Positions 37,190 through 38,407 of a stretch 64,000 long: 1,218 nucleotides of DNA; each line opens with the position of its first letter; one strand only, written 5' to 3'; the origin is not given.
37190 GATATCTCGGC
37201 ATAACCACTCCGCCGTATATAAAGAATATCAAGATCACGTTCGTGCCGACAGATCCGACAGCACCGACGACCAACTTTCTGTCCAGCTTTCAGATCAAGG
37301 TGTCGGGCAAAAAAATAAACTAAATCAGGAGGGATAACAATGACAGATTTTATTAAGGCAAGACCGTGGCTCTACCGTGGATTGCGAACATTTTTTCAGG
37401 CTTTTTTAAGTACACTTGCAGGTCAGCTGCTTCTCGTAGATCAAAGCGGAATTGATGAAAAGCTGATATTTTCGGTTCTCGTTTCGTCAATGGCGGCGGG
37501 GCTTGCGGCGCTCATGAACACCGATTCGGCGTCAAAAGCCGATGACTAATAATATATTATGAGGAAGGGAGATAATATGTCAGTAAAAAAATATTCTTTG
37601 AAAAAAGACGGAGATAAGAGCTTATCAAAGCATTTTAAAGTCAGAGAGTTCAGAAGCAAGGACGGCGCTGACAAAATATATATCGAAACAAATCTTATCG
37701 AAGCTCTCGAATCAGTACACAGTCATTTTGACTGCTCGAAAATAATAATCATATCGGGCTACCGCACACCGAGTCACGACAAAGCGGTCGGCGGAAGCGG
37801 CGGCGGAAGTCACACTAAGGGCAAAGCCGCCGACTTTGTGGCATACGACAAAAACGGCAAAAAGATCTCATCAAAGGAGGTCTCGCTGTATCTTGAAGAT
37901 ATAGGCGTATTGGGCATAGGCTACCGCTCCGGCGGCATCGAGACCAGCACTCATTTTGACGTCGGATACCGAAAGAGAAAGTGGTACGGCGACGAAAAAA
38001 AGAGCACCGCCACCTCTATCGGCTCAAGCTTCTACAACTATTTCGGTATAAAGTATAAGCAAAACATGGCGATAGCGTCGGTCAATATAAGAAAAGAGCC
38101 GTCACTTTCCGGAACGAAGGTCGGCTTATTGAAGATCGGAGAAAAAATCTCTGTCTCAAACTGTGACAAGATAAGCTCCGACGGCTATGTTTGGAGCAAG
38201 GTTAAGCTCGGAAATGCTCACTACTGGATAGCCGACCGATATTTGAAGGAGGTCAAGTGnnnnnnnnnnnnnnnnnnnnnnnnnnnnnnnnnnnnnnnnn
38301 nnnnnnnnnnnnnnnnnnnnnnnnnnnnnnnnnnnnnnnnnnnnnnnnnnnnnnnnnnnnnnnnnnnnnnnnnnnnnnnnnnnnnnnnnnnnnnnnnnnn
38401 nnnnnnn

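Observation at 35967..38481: Orphan tail-fibre-like / holin / M15 endolysin / coiled-coil protein operon behind a consensus promoter and a perfect LexA box, between core genes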

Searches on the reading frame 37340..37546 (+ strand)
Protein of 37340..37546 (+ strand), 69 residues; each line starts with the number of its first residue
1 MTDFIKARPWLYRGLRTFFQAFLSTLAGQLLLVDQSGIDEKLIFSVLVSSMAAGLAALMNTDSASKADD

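Call 6: search_protein_families(library=pfam, proteins=[window:37340-37546:+], max_evalue=1)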
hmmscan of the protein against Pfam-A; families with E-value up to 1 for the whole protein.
window:37340-37546:+ (69 aa): 1 family
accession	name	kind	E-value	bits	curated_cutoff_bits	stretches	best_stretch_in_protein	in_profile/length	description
PF15110.11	TMEM141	-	0.057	14.4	27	1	11-66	26-79/91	TMEM141 protein family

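Call 7: search_protein_families(library=phrogs, proteins=[window:37340-37546:+], max_evalue=1)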
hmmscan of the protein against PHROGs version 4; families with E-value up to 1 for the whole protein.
window:37340-37546:+ (69 aa): 1 family
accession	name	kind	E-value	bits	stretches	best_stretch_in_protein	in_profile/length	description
phrog_4316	-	unknown function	8.2e-05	23.7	1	13-64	13-69/89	-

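Call 44: search_dna_similar(query=window:37340-37546:+, collection=phages, mode=protein, max_evalue=0.01, max_rows=20)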
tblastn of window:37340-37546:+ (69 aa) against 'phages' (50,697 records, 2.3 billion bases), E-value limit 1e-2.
No match.

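Call 69: find_homologous_proteins(query=window:37340-37546:+, max_evalue=0.001)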
Query window:37340-37546:+ (69 aa): 25 proteins with E <= 0.001 among 25 candidates.
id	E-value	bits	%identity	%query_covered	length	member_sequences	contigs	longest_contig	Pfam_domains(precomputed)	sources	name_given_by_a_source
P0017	1.2e-35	137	99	100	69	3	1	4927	-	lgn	-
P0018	1.5e-31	124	90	100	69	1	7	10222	-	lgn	-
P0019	2.0e-28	114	83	100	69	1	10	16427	-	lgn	-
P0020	3.5e-27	110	83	93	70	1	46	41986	-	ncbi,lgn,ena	-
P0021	1.4e-26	108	85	88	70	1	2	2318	-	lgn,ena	-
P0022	2.2e-26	108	80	94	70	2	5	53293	-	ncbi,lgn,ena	-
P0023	3.6e-26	107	79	91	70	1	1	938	-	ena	-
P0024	5.5e-26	107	80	94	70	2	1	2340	-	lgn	-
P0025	6.0e-26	106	77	100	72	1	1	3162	-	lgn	-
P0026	1.0e-25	106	78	99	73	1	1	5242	-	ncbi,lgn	-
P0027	1.1e-25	106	78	94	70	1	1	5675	-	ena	-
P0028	6.4e-25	103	75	99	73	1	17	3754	-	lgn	-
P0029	1.1e-24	102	75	100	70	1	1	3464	-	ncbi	-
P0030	1.2e-24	102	75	94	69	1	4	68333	-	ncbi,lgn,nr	ncbi:MAG: hypothetical protein ACI4GA_03830 [Acutalibacteraceae bacterium]|nr:hypothetical protein [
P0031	1.2e-24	102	78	91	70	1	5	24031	-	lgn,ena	-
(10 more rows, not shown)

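Call 71: search_protein_families(library=ncbifam, alignment_id=A4, max_evalue=10)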
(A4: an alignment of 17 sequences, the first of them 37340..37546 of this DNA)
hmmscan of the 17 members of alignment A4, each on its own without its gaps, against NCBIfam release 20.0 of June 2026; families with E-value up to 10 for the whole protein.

A. member 1, window:37340-37546:+ (69 aa): 0 families

B. families by the number of members that match (of 17 scanned): 1 family
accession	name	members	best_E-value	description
NF007369.0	PRK09867.1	5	0.019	hypothetical protein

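Call 77: search_protein_representatives(alignment_id=A4)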
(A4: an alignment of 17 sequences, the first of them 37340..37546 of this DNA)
Query: 17 sequences, 69 profile positions. Proteins with E-value up to 0.001 (for the whole library): 195; up to 1e-10: 9; up to 1e-30: 1. The best 150 are listed.
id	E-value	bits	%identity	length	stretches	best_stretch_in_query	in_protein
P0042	3.5e-31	122.5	-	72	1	1-67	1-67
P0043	2.1e-25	104.1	-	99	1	1-66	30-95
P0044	1.4e-16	75.8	-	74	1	2-64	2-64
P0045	1.8e-14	69.0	-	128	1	6-66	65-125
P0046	3.6e-14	68.1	-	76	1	7-65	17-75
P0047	5.0e-13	64.4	-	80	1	1-66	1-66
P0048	1.1e-11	60.0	-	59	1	8-64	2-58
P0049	1.4e-11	59.7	-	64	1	8-64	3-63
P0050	1.6e-11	59.5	-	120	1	7-67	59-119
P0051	1.1e-10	56.8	-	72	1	1-64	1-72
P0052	1.7e-10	56.3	-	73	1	4-64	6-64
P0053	4.0e-10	55.1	-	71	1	2-68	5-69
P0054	7.2e-10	54.3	-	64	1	8-65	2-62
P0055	9.0e-10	53.9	-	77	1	7-63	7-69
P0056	9.1e-10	53.9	-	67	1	6-64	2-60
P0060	4.0e-09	51.9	-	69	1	5-66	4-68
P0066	2.2e-08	49.5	-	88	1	1-64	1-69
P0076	1.9e-07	46.5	-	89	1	10-67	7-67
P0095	2.2e-06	43.1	-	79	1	2-65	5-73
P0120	1.2e-05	40.8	-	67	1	11-67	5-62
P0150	6.2e-05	38.5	-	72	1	9-62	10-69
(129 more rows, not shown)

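Call 78: search_protein_families(library=pfam, proteins=[P0044, P0047, P0051, P0055, P0060, P0066, P0076, P0095, P0120, P0150], max_evalue=0.01)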
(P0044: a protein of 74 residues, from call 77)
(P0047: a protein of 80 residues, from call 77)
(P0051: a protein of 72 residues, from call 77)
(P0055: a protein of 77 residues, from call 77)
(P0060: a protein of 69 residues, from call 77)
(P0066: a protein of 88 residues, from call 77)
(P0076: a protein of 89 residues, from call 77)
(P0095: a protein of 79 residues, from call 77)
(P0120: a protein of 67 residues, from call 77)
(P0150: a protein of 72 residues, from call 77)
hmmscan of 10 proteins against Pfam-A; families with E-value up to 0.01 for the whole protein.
P0044 (74 aa): 0 families

P0047 (80 aa): 1 family
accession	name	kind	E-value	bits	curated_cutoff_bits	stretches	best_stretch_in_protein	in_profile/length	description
PF16945.10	Phage_r1t_holin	-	0.0012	19.4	26.9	1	13-69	11-63/72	Putative lactococcus lactis phage r1t holin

P0051 (72 aa): 0 families

P0055 (77 aa): 0 families

P0060 (69 aa): 0 families

P0066 (88 aa): 0 families

P0076 (89 aa): 1 family
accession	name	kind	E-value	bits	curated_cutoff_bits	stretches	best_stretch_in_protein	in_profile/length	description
PF20351.4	DUF6646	-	0.0034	17.7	27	1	22-60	24-63/158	Family of unknown function (DUF6646)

P0095 (79 aa): 0 families

P0120 (67 aa): 0 families

P0150 (72 aa): 0 families

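Call 79: search_protein_families(library=phrogs, proteins=[P0044, P0047, P0051, P0055, P0060, P0066, P0076, P0095, P0120, P0150], max_evalue=0.001)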
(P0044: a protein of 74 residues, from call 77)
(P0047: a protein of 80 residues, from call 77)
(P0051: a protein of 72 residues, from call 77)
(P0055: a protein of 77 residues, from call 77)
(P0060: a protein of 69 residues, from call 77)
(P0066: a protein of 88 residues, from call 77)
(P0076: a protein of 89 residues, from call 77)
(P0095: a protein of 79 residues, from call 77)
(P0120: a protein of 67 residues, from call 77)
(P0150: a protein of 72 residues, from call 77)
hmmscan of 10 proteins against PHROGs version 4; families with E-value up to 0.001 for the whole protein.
P0044 (74 aa): 1 family
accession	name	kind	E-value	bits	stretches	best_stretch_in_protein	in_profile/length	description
phrog_443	-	lysis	0.00039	22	1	13-64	18-69/127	holin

P0047 (80 aa): 1 family
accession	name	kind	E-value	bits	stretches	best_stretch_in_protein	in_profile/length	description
phrog_443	-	lysis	0.00037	22.1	1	13-68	18-69/127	holin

P0051 (72 aa): 1 family
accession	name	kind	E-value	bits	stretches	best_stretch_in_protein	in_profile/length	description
phrog_4316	-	unknown function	3.1e-06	28.3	1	14-70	11-67/89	-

P0055 (77 aa): 1 family
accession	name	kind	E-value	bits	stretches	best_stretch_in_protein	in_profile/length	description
phrog_443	-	lysis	0.00036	22.1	1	12-60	17-62/127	holin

P0060 (69 aa): 2 families
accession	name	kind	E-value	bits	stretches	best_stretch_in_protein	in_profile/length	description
phrog_4316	-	unknown function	3.3e-05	25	1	12-65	13-68/89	-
phrog_443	-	lysis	0.00018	23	1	10-63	16-69/127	holin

P0066 (88 aa): 1 family
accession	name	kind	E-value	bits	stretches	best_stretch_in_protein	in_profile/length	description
phrog_4316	-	unknown function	1.3e-07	32.7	1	6-71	7-71/89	-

P0076 (89 aa): 1 family
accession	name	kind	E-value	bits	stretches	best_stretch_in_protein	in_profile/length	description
phrog_443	-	lysis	0.00019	22.9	1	2-78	10-82/127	holin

P0095 (79 aa): 1 family
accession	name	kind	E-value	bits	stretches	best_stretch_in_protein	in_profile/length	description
phrog_4316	-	unknown function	0.00028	22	1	11-69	8-62/89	-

P0120 (67 aa): 1 family
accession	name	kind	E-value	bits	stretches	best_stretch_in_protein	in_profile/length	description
phrog_4316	-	unknown function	0.00045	21.3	1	1-56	7-66/89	-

P0150 (72 aa): 2 families
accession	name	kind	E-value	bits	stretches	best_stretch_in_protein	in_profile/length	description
phrog_443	-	lysis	2.5e-06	29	1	6-67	10-64/127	holin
phrog_4316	-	unknown function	3.9e-06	27.9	1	14-67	13-65/89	-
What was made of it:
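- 37340..37549 (+): g2: 69-aa holin-like membrane protein. Remote relatives found with a profile hit phrog_443 holin, and one of the ten hits Phage_r1t_holin weakly (calls 77-79).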

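Call 100: find_related_loci(query=A4, collection=viral_contigs, flank=5000)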
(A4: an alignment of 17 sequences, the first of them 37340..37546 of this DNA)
Query A4 (69 aa) in viral_contigs; peptide patterns used: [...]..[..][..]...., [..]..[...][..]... (x = any residue, [..] = any of these).
68 stretches matched a pattern, but none encodes a relative of the query by tblastn (E <= 1e-3).
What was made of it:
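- Tried and rejected: The g2 profile found nothing in IMG/VR (call 100).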

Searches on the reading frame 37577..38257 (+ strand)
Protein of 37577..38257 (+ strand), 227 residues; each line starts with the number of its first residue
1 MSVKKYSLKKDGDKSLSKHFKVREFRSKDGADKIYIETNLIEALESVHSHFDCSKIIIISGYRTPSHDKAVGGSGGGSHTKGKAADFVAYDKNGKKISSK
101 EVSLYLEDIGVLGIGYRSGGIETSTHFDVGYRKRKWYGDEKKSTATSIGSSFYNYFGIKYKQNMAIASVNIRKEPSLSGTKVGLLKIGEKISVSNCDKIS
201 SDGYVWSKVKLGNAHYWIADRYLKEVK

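Call 6: search_protein_families(library=pfam, proteins=[window:37577-38257:+], max_evalue=1)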
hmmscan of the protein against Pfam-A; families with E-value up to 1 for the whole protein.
window:37577-38257:+ (227 aa): 4 families
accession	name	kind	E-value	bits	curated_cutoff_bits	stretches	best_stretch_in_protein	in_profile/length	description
PF08291.16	Peptidase_M15_3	-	4.7e-14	52.9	23.2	1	22-111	10-98/108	Peptidase M15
PF08239.17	SH3_3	-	2.9e-06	27.8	27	1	168-224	2-54/54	Bacterial SH3 domain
PF05951.18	Peptidase_M15_2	-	2.7e-05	24.4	27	1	22-136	42-153/153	Bacterial protein of unknown function (DUF882)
PF20622.4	Big_15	-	0.059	13.7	27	1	81-104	57-80/82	Bacterial Ig domain (Big_16)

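Call 7: search_protein_families(library=phrogs, proteins=[window:37577-38257:+], max_evalue=1)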
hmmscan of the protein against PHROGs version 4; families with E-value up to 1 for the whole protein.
window:37577-38257:+ (227 aa): 5 families
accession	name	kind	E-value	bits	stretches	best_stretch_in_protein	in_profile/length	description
phrog_894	-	lysis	4.1e-24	86.3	1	5-166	35-190/389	endolysin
phrog_17373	-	other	2.8e-08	34.7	1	30-149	31-140/224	peptidase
phrog_28234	-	lysis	0.0014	18.8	1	26-80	260-314/372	endolysin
phrog_1309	-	lysis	0.015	15.6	1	164-207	338-379/410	endolysin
phrog_2649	-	lysis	0.058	14.2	1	65-147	66-145/261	endolysin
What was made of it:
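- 37577..38260 (+): g3: 227-aa endolysin with a Peptidase_M15_3 catalytic domain and a C-terminal SH3_3 wall-binding domain. It has no signal sequence. Pfam and PHROG hits (calls 6, 7).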

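Call 59: search_solved_structures(query=window:37577-38257:+, max_evalue=0.01, show_alignments=1)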
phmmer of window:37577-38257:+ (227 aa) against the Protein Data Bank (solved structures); distinct sequences matched with E-value up to 0.01: 0.
